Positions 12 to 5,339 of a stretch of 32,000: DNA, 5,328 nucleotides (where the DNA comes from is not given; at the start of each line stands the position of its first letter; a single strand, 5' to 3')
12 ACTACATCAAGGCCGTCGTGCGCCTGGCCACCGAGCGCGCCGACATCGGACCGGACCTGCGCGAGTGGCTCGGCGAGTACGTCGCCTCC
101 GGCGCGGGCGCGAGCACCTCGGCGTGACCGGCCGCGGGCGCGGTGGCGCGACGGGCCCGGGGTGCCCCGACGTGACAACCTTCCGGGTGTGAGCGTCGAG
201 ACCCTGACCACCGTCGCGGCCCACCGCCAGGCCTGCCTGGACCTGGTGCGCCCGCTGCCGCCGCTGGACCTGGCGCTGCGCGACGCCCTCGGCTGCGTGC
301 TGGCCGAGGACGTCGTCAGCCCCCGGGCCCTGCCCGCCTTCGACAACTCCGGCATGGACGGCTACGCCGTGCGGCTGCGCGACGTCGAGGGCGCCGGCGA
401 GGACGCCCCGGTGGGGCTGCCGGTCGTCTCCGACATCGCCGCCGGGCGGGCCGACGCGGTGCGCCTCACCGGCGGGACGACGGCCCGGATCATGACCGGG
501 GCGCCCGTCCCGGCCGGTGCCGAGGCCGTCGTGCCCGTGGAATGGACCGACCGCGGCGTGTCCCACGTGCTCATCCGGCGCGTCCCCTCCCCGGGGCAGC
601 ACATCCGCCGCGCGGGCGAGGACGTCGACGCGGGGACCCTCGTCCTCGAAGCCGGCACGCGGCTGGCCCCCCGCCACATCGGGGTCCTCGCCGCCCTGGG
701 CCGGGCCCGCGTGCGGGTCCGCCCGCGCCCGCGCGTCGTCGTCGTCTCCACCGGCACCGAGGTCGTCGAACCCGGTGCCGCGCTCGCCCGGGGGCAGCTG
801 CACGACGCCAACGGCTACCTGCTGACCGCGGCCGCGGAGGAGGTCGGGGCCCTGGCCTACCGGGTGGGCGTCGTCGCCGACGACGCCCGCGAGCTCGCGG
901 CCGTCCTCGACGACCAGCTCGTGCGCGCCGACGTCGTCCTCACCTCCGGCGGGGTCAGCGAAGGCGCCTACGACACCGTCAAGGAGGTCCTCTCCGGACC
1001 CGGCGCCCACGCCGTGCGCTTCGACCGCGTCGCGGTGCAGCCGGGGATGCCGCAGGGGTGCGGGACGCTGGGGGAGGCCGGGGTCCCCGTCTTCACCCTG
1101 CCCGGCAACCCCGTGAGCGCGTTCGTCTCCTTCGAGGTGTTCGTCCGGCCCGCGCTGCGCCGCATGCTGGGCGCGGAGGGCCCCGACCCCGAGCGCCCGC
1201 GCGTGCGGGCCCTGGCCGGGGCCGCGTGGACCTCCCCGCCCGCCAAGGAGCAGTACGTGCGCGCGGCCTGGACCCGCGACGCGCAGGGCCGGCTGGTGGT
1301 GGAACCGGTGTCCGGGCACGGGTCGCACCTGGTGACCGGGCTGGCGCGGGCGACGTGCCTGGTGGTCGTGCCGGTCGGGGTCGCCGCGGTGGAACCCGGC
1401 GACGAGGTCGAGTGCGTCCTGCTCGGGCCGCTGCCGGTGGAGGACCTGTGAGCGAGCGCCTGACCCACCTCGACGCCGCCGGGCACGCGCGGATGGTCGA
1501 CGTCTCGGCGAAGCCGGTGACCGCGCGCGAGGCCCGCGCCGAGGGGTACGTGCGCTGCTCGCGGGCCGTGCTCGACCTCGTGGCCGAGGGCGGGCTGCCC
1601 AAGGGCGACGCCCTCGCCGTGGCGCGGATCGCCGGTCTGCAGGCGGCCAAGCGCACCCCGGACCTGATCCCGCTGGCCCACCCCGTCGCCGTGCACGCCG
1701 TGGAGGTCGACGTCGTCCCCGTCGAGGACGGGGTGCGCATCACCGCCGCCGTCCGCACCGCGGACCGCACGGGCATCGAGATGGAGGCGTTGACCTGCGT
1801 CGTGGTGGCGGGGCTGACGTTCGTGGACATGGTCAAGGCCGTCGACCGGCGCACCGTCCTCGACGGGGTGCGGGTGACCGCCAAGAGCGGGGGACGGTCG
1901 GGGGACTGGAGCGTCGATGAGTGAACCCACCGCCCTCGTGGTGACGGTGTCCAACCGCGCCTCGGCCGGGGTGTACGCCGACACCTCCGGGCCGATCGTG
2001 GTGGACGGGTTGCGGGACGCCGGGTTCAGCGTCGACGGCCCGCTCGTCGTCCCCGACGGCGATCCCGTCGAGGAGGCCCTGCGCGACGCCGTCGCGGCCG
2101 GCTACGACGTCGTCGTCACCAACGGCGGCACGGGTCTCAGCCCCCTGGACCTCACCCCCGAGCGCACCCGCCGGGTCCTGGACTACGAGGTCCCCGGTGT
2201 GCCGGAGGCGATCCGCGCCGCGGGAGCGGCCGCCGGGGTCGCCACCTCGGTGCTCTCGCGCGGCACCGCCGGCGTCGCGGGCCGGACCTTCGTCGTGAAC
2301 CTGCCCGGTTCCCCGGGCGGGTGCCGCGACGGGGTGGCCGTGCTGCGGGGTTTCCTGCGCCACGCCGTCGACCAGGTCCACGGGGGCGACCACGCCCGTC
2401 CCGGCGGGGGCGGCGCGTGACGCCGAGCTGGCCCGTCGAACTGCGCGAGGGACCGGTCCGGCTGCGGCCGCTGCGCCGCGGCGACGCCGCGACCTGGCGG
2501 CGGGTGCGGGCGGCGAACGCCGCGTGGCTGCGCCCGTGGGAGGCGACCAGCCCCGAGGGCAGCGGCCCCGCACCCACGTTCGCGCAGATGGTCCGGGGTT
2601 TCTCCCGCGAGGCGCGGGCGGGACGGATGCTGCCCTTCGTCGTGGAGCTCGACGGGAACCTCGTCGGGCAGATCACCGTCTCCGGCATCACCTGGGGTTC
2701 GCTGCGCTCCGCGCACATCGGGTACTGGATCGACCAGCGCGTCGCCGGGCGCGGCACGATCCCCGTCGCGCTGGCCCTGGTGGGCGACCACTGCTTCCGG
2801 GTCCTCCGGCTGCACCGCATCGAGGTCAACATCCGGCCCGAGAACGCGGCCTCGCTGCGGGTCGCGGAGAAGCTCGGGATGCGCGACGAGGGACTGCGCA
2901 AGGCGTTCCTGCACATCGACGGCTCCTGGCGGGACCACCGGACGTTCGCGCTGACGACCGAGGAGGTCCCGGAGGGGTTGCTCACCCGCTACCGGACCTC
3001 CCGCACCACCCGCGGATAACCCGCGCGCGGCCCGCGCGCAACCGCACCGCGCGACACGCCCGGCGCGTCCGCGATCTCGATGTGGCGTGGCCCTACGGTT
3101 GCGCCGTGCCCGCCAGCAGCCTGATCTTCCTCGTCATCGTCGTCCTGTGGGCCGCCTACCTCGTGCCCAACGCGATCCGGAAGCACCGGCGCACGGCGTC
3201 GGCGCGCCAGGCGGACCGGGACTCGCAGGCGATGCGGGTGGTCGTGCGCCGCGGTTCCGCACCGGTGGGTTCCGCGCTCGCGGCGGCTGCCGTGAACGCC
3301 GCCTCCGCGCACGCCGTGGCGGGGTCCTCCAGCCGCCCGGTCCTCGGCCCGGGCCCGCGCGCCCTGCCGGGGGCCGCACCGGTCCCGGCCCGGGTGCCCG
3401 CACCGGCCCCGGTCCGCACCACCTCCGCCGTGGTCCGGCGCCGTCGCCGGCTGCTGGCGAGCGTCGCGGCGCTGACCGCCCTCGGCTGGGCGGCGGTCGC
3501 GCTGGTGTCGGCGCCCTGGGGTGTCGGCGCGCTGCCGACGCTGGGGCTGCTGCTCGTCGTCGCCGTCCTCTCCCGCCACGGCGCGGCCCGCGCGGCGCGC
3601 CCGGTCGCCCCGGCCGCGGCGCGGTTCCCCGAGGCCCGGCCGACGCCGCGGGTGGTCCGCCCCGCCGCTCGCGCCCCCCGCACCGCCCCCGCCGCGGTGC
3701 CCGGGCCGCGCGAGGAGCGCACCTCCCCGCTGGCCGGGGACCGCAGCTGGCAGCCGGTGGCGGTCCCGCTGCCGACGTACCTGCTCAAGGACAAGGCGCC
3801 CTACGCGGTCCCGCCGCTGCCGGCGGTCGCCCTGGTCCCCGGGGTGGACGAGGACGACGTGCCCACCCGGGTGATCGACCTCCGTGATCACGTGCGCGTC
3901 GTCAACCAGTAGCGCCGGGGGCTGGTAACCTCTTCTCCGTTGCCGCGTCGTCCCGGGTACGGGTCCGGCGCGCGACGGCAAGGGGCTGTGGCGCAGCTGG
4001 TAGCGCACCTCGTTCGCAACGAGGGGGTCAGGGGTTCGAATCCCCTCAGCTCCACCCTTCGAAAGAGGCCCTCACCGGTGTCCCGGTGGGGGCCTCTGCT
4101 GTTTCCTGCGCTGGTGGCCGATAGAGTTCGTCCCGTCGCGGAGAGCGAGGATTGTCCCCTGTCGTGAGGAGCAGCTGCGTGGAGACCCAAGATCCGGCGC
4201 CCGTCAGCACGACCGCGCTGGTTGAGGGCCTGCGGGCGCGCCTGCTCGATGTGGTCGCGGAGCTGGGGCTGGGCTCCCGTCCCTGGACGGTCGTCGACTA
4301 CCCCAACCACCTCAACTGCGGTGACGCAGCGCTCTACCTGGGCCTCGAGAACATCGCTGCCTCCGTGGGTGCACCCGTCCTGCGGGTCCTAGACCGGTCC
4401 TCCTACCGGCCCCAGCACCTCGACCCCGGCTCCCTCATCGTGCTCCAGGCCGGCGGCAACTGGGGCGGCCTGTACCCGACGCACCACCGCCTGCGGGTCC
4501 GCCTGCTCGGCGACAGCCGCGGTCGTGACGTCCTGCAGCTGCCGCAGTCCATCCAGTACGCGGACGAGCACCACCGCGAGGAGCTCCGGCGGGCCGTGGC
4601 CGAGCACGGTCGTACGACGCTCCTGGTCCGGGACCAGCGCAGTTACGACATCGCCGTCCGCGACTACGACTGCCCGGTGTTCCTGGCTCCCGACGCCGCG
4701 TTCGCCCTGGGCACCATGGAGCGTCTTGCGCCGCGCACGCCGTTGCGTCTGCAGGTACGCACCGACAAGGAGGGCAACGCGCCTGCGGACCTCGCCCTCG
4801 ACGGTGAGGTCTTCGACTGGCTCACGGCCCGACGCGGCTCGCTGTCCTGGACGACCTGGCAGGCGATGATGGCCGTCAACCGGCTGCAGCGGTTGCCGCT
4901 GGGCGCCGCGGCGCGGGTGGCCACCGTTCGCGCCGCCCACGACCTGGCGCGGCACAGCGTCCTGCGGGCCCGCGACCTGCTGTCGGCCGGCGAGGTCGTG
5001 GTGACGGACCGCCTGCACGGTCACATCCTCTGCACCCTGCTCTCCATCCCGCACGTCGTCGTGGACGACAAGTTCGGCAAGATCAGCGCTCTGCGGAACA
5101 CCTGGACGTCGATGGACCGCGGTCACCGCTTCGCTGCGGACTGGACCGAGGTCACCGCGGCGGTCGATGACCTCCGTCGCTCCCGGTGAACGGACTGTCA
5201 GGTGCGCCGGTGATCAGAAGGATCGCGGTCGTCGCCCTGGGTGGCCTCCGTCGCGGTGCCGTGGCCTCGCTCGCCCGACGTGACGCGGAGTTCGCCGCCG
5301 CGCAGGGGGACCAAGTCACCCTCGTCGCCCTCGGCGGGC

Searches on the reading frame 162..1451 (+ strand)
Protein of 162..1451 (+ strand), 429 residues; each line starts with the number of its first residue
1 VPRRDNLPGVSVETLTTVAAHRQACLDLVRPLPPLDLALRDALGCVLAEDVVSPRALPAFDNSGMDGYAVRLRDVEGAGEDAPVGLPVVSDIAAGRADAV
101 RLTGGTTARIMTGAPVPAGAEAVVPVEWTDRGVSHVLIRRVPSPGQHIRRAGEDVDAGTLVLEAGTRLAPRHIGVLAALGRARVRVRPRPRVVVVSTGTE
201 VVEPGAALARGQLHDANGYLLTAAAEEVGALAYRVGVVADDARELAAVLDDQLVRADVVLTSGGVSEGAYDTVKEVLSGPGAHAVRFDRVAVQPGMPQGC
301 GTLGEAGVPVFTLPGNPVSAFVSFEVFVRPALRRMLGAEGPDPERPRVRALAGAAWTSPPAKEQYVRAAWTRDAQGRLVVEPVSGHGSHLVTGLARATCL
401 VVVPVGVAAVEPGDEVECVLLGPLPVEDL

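Call 17: search_protein_families(library=pfam, proteins=[window:162-1451:+], max_evalue=0.001)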
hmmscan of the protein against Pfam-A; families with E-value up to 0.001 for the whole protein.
window:162-1451:+ (429 aa): 3 families
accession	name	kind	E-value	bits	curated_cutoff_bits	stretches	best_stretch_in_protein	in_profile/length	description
PF03453.22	MoeA_N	-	7.2e-49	166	30.8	1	17-180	2-160/160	MoeA N-terminal region (domain I and II)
PF00994.29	MoCF_biosynth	-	8.3e-29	100.6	26.6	1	194-333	2-143/144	Probable molybdopterin binding domain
PF03454.20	MoeA_C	-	2.3e-17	63.4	22.1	1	350-421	2-72/72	MoeA C-terminal region (domain IV)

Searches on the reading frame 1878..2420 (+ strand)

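Call 47: search_protein_families(library=pfam, proteins=[window:1878-2420:+], max_evalue=1)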
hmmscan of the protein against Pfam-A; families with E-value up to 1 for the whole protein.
window:1878-2420:+ (180 aa): 1 family
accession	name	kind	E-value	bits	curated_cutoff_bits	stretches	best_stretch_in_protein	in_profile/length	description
PF00994.29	MoCF_biosynth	-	3.8e-26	91.9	26.6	1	21-161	2-143/144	Probable molybdopterin binding domain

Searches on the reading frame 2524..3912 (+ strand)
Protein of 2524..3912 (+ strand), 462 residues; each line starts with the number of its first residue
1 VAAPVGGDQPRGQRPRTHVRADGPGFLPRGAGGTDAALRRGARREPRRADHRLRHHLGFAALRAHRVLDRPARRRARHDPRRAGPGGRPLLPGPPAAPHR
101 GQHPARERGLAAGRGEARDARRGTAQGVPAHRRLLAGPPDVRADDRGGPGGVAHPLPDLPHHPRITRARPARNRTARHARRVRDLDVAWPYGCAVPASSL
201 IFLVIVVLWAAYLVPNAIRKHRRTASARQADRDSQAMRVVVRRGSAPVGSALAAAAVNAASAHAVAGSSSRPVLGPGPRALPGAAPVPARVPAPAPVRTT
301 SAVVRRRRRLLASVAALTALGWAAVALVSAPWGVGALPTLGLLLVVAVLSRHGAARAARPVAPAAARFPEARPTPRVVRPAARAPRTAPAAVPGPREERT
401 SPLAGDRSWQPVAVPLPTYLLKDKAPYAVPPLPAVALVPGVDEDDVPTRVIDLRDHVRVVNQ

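Call 17: search_protein_families(library=pfam, proteins=[window:2524-3912:+], max_evalue=0.001)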
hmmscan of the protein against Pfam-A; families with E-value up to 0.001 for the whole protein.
window:2524-3912:+ (462 aa): 0 families

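Call 47: search_protein_families(library=pfam, proteins=[window:2524-3912:+], max_evalue=1)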
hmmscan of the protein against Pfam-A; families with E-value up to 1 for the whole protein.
window:2524-3912:+ (462 aa): 1 family
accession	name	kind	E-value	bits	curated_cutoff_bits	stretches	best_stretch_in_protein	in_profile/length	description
PF06772.16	LtrA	-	0.59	9.8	31.9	1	195-346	212-355/356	Bacterial low temperature requirement A protein (LtrA)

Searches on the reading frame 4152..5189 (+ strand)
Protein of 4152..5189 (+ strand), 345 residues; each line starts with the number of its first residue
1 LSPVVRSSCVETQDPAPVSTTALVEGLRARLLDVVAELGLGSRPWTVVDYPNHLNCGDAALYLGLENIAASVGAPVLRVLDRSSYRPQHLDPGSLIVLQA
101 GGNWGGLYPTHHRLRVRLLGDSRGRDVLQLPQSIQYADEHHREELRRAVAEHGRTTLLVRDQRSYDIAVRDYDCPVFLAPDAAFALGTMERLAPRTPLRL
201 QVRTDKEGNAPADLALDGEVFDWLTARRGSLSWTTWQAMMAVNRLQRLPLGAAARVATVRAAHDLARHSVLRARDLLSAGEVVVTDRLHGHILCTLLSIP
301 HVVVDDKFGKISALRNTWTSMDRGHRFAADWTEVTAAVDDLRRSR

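Call 16: search_protein_families(library=pfam, proteins=[window:4152-5189:+], max_evalue=0.001)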
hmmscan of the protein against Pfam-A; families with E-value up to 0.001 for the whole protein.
window:4152-5189:+ (345 aa): 1 family
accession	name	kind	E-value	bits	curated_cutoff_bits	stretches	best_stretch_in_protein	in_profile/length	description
PF04230.19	PS_pyruv_trans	-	7.3e-25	88.9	25.3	1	55-305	1-277/280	Polysaccharide pyruvyl transferase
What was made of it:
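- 4152..5189 (+): Polysaccharide pyruvyl transferase. It implies that the polymer is anionic (pyruvylated). call 16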
